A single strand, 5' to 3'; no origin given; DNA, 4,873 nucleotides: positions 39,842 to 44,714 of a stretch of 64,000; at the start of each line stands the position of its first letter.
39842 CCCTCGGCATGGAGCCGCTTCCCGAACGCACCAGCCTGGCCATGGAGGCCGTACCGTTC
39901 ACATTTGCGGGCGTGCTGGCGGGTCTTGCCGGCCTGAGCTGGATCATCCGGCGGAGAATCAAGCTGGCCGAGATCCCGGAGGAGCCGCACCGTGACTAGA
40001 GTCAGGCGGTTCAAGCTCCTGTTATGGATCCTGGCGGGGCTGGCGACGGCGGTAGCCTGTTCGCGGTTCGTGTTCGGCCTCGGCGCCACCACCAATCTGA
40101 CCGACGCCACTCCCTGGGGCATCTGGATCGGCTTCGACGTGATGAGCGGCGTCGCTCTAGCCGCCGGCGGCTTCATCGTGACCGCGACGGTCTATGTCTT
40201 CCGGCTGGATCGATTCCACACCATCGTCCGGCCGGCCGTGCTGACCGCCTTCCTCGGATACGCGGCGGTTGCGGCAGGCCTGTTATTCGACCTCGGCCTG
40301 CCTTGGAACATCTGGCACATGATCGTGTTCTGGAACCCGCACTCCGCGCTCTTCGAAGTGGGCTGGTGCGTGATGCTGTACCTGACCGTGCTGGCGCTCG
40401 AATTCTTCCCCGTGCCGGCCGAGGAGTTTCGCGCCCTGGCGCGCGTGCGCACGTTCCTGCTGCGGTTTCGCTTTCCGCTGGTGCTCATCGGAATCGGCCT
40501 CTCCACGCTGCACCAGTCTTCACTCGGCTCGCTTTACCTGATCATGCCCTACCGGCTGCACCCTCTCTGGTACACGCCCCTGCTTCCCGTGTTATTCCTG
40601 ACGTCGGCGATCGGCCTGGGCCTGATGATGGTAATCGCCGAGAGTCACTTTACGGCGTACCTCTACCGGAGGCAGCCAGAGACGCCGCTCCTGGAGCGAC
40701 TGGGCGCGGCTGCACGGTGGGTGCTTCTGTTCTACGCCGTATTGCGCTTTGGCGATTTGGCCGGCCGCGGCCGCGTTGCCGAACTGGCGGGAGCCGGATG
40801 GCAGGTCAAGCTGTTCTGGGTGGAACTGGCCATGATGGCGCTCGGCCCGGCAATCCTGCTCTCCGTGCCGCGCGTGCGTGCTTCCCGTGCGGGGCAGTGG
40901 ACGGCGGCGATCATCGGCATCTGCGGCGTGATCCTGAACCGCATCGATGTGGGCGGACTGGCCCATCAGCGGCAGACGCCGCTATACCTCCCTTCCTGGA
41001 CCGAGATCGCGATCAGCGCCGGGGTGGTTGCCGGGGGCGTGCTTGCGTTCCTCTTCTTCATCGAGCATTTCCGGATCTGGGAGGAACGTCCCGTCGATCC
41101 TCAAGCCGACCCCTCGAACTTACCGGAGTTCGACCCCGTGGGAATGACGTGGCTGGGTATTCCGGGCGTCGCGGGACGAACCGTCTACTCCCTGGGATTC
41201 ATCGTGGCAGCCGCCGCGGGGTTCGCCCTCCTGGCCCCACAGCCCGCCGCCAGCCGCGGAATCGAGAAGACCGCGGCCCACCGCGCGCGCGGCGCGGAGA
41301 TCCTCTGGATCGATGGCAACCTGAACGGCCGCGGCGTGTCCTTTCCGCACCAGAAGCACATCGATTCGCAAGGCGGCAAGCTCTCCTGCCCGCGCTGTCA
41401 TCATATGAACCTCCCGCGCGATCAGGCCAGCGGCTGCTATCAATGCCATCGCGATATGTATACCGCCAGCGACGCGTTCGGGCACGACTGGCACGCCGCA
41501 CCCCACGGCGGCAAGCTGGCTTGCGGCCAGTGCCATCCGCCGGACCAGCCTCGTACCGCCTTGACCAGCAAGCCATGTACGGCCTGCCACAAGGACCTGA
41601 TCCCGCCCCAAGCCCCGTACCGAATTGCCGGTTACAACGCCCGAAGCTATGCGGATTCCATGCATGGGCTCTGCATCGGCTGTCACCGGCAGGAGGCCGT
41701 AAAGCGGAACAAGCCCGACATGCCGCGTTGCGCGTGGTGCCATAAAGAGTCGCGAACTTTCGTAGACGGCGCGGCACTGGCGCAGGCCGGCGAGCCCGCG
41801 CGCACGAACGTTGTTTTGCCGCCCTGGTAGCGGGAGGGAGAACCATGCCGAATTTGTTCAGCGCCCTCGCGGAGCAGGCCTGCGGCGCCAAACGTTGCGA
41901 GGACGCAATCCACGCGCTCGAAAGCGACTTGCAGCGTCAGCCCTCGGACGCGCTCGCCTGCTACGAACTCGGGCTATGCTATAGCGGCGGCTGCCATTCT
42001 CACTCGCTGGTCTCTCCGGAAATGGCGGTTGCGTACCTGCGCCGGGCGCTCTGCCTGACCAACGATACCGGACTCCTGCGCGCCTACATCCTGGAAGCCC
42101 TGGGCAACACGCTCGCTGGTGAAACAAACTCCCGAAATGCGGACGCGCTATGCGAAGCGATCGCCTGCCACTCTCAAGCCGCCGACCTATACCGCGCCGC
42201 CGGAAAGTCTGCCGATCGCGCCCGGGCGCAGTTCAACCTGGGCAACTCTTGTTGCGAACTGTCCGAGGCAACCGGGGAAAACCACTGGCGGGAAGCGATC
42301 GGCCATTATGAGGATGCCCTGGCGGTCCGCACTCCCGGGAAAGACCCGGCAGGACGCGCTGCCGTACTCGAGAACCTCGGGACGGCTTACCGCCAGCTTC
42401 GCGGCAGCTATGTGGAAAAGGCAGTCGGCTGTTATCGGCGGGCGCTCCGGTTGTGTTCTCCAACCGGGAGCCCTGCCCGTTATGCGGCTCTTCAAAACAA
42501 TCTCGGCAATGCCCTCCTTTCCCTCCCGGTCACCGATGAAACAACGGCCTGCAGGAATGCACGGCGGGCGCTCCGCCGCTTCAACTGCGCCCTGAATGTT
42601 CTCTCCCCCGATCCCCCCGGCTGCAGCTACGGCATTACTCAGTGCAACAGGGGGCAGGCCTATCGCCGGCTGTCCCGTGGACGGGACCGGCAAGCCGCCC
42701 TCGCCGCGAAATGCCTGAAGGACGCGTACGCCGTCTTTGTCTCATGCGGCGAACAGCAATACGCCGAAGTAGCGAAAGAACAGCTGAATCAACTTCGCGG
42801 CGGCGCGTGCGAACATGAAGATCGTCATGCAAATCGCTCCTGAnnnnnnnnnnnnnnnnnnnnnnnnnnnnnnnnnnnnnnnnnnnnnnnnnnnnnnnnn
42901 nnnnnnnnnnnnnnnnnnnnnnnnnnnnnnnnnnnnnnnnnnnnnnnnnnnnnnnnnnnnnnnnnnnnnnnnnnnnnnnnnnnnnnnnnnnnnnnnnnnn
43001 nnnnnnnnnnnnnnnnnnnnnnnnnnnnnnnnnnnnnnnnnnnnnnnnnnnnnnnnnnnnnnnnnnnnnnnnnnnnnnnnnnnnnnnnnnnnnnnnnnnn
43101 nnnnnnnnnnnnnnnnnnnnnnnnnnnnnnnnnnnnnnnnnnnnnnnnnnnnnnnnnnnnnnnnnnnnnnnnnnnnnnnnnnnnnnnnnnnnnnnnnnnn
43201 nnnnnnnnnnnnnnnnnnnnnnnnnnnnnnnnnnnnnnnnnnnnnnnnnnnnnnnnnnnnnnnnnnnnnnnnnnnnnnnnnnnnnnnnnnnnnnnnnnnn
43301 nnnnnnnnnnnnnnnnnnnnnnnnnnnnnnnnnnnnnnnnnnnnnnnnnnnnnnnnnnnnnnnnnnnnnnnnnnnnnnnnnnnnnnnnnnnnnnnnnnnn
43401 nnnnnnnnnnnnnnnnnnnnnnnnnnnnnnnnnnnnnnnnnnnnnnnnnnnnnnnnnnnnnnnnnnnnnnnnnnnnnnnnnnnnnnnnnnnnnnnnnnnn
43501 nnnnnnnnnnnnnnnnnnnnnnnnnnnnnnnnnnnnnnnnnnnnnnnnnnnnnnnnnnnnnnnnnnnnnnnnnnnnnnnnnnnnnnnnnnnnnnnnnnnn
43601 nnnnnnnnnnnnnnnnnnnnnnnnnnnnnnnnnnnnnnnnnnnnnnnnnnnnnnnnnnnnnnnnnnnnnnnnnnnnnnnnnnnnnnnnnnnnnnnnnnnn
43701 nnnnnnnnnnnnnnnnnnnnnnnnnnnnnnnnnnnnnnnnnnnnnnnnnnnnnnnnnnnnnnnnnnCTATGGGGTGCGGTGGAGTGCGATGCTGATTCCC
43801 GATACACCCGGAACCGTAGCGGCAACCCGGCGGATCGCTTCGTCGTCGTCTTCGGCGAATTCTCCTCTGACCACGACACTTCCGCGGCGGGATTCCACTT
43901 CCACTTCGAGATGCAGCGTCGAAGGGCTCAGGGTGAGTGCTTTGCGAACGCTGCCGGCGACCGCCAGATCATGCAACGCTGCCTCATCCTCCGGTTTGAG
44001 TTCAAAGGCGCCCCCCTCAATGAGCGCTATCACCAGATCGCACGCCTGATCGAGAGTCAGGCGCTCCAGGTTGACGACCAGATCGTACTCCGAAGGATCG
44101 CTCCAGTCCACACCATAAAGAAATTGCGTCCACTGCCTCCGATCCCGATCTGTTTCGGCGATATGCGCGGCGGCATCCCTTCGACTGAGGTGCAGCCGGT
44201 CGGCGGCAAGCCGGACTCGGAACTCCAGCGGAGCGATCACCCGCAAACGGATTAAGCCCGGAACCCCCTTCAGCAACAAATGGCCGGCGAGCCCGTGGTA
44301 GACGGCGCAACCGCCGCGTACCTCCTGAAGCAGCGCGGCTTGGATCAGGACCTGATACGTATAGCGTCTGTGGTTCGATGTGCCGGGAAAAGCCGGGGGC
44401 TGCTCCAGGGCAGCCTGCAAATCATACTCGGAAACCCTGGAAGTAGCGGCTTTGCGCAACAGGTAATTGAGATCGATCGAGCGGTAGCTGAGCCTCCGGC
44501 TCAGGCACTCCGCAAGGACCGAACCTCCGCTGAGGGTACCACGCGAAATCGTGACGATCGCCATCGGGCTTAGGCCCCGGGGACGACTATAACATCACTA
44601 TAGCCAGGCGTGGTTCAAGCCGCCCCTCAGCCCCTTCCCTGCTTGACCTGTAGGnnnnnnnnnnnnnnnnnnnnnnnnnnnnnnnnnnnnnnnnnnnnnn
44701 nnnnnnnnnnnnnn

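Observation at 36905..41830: Second DsrMKJOP/Hmc-like membrane redox complex hard-wired behind sat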

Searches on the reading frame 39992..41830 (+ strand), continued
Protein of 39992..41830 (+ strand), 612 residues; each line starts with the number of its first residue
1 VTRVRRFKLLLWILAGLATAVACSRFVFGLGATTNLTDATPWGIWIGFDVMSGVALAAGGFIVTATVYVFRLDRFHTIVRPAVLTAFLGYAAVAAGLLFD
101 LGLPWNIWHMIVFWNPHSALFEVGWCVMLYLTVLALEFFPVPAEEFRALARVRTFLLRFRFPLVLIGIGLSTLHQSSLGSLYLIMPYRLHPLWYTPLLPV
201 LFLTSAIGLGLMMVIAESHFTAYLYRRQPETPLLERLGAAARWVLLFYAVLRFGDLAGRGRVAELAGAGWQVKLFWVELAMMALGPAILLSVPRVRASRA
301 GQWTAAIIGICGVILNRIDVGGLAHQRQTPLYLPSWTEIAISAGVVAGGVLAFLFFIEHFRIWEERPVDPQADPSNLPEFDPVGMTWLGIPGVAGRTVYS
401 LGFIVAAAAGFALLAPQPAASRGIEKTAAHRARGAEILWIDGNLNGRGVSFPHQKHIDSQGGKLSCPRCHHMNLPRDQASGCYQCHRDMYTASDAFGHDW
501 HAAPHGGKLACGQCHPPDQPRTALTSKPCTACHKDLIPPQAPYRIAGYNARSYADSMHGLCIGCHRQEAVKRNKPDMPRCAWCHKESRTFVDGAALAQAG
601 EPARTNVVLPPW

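Call 36: find_encoding_contigs(protein=P0065, flank=10000, max_places=2)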
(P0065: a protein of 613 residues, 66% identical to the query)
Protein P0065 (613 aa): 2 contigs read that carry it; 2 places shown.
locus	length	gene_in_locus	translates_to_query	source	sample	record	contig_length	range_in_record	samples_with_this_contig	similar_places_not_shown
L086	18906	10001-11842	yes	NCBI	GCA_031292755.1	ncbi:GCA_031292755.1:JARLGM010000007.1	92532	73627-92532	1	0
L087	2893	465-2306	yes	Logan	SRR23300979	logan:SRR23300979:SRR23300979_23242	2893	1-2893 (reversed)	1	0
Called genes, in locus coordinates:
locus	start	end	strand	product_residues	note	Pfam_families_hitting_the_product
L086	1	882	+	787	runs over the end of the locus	PF12704:MacB_PCD, PF02687:FtsX, PF12704:MacB_PCD, PF02687:FtsX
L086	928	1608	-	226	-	PF03737:RraA-like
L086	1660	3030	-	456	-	PF13372:Alginate_exp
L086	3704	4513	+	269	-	PF13189:Cytidylate_kin2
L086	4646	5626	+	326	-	PF01925:TauE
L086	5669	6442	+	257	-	PF09608:Alph_Pro_TM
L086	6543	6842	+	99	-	PF19135:DUF5818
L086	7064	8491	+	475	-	PF13183:Fer4_8 (weak), PF02754:CCG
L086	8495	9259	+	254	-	-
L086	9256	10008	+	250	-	PF00037:Fer4 (faint), PF12837:Fer4_6 (faint), PF13187:Fer4_9 (faint), PF13237:Fer4_10 (faint), PF12838:Fer4_7 (weak), PF13247:Fer4_11, PF12838:Fer4_7 (weak), PF12797:Fer4_2 (weak), +1 more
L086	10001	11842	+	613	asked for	PF03916:NrfD, PF02085:Cytochrom_CIII (weak), PF14522:Cytochrome_C7 (faint), PF14537:Cytochrom_c3_2 (faint), PF02085:Cytochrom_CIII (weak)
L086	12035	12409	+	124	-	-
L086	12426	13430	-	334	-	-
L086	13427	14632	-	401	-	PF02746:MR_MLE_N, PF13378:MR_MLE_C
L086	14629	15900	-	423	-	PF00083:Sugar_tr (faint), PF07690:MFS_1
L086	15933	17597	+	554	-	PF01229:Glyco_hydro_39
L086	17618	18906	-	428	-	PF25183:OMP_b-brl_4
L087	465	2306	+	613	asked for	PF03916:NrfD, PF02085:Cytochrom_CIII (weak), PF14522:Cytochrome_C7 (faint), PF14537:Cytochrom_c3_2 (faint), PF02085:Cytochrom_CIII (weak)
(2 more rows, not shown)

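Call 46: search_solved_structures(query=window:39992-41830:+, max_evalue=0.01)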
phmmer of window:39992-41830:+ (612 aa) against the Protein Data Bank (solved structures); distinct sequences matched with E-value up to 0.01: 0.

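Call 52: predict_structure(alignment_id=A1)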
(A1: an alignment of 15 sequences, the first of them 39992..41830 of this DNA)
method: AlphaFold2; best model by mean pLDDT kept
length: 612 residues; sequences in the alignment: 15
mean_pLDDT: 54.1   pTM: 0.52
mean pLDDT of the five models: 54.1, 53.4, 50.7, 49.4, 48.7
residues with pLDDT >= 90: 13; 70-90: 127; 50-70: 178; < 50: 294
segments of 3 or more residues with pLDDT < 50: 26-47, 100-126, 136-144, 171-188, 319-334, 362-366, 386-389, 415-457, 459-565, 578-612
pLDDT, mean of each block of 10 residues (from residue 1): 75 76 53 32 47 61 66 66 64 58 38 39 47 49 51 63 58 42 40 66 75 82 73 83 90 84 77 80 90 88 86 60 40 54 68 67 51 54 53 58 73 45 24 32 36 45 39 35 35 32 30 40 39 36 25 40 51 53 36 32 26 24
secondary structure, 60 per line:
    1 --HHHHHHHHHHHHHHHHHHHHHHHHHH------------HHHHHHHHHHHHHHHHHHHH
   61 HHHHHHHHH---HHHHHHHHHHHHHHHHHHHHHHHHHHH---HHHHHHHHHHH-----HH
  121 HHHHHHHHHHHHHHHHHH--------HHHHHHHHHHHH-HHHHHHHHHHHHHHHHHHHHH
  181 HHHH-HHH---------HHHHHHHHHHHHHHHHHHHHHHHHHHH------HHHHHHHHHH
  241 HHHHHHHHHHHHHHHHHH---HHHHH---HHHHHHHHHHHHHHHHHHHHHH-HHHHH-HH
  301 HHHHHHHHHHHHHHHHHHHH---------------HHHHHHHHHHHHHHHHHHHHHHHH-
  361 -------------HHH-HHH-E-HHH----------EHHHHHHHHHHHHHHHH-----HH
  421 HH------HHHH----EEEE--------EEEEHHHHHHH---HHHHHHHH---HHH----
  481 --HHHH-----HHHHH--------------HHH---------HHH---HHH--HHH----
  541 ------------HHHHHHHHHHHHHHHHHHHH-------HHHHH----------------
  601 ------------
elements in order: H3-28 H41-69 H73-99 H103-113 H119-138 H147-158 H160-184 H198-224 H231-258 H262-266 H270-291 H293-297 H299-320 H336-359 H398-413 H419-422 H429-432 E437-440 E449-452 H453-459 H463-470 H483-486 H492-496 H553-572 H580-584

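Call 67: search_protein_representatives(protein=window:39992-41830:+)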
Query: 612 residues. Proteins with E-value up to 0.001 (for the whole library): 2611; up to 1e-10: 1582; up to 1e-30: 536. The best 150 are listed.
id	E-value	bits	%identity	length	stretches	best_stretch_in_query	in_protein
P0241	1.8e-192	657.6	50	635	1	1-585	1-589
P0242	1.2e-182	625.2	48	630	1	1-588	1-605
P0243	5.9e-164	563.4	49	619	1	3-586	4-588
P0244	2.5e-162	558.1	49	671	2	3-416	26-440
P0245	2.4e-160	551.5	48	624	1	2-587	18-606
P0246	9.1e-158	543.0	47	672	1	6-571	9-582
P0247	2.1e-156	538.5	43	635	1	2-589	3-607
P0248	7.1e-156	536.7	45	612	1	4-586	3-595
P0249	7.3e-155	533.4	49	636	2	10-416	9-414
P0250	1.1e-146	506.4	50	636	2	2-416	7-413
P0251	1.8e-144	499.1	45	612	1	3-585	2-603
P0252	2.0e-144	498.9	46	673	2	7-449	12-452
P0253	6.2e-143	494.0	49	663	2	3-416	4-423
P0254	4.7e-142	491.1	43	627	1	2-587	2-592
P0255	5.6e-137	474.3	45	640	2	4-416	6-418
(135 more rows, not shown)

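Call 72: search_protein_families(library=ncbifam, alignment_id=A3, max_evalue=0.00001)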
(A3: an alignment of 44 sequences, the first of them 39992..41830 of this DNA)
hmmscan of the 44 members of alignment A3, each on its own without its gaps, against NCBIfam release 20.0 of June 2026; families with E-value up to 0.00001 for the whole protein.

A. member 1, window:39992-41830:+ (612 aa): 4 families
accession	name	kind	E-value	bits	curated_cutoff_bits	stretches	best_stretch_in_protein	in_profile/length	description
NF045714.1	sulf_resp_HmcC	equivalog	1.7e-87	294.2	550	1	11-367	8-372/376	sulfate respiration complex protein HmcC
NF008133.1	PRK10881.1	equivalog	1.4e-81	274.9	450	1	9-362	17-373/377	Ni/Fe-hydrogenase cytochrome b subunit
NF041784.1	mnquin_red_QrcD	equivalog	7.8e-34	117.6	570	1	16-353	30-391/408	menaquinone reductase integral membrane subunit QrcD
NF045798.1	DsrP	equivalog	5.8e-08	32.5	350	1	10-355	18-335/346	sulfate reduction electron transfer complex DsrMKJOP subunit DsrP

B. families by the number of members that match (of 44 scanned): 10 families
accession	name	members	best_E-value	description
NF045714.1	sulf_resp_HmcC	44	4.4e-98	sulfate respiration complex protein HmcC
NF008133.1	PRK10881.1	44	6e-88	Ni/Fe-hydrogenase cytochrome b subunit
NF041784.1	mnquin_red_QrcD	44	2.6e-39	menaquinone reductase integral membrane subunit QrcD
NF045713.1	CxxCH_16_HmcA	27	1.3e-09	sulfate respiration complex hexadecaheme cytochrome HmcA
NF045798.1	DsrP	16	5e-12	sulfate reduction electron transfer complex DsrMKJOP subunit DsrP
TIGR03148.1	cyt_nit_nrfD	8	5.6e-13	cytochrome c nitrite reductase subunit NrfD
NF045722.1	c3_cytochr_TmcA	2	1e-06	acidic tetraheme cytochrome c3 TmcA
NF047727.1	4hemeCytCCctA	1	2.6e-07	tetraheme c-type cytochrome CctA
TIGR04257.1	nanowire_3heme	1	3.9e-07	c(7)-type cytochrome triheme domain-containing protein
NF045784.1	9HemeCytC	1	5.4e-06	nine-heme cytochrome c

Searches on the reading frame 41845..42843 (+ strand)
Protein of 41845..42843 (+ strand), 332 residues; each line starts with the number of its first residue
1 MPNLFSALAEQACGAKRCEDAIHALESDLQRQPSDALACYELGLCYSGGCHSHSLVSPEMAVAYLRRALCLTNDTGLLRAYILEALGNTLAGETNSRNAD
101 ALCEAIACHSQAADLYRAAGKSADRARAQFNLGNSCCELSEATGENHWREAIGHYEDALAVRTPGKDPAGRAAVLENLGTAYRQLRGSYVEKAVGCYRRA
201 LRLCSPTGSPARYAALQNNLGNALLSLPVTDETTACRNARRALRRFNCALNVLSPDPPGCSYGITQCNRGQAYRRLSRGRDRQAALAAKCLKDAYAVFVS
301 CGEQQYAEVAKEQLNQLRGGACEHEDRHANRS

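Call 3: search_protein_families(library=pfam, proteins=[window:41845-42843:+], max_evalue=0.01)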
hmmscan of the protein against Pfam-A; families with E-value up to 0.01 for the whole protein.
window:41845-42843:+ (332 aa): 5 families
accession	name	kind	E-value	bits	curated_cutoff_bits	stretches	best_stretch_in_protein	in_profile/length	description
PF13424.12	TPR_12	-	6.5e-10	39.5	30.1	1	148-185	19-58/77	Tetratricopeptide repeat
PF13176.12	TPR_7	-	1.2e-07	31.7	27.9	0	175-209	2-34/36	Tetratricopeptide repeat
PF00515.34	TPR_1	-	0.00016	21.8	27.8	0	191-204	18-31/34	Tetratricopeptide repeat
PF14938.12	SNAP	-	0.00049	20.1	25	0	57-157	89-180/282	Soluble NSF attachment protein, SNAP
PF13414.12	TPR_11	-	0.0025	17.9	26.8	0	191-225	11-39/42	TPR repeat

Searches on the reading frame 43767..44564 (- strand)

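Call 53: search_protein_families(library=pfam, proteins=[window:43767-44564:-], max_evalue=0.001)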
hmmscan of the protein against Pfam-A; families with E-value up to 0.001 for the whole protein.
window:43767-44564:- (265 aa): 2 families
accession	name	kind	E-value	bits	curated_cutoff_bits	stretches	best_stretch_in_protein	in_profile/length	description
PF13189.12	Cytidylate_kin2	-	2.5e-30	106.4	28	1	3-167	1-175/176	Cytidylate kinase-like family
PF04972.22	BON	-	0.00015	22.4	27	1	199-257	2-61/69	BON domain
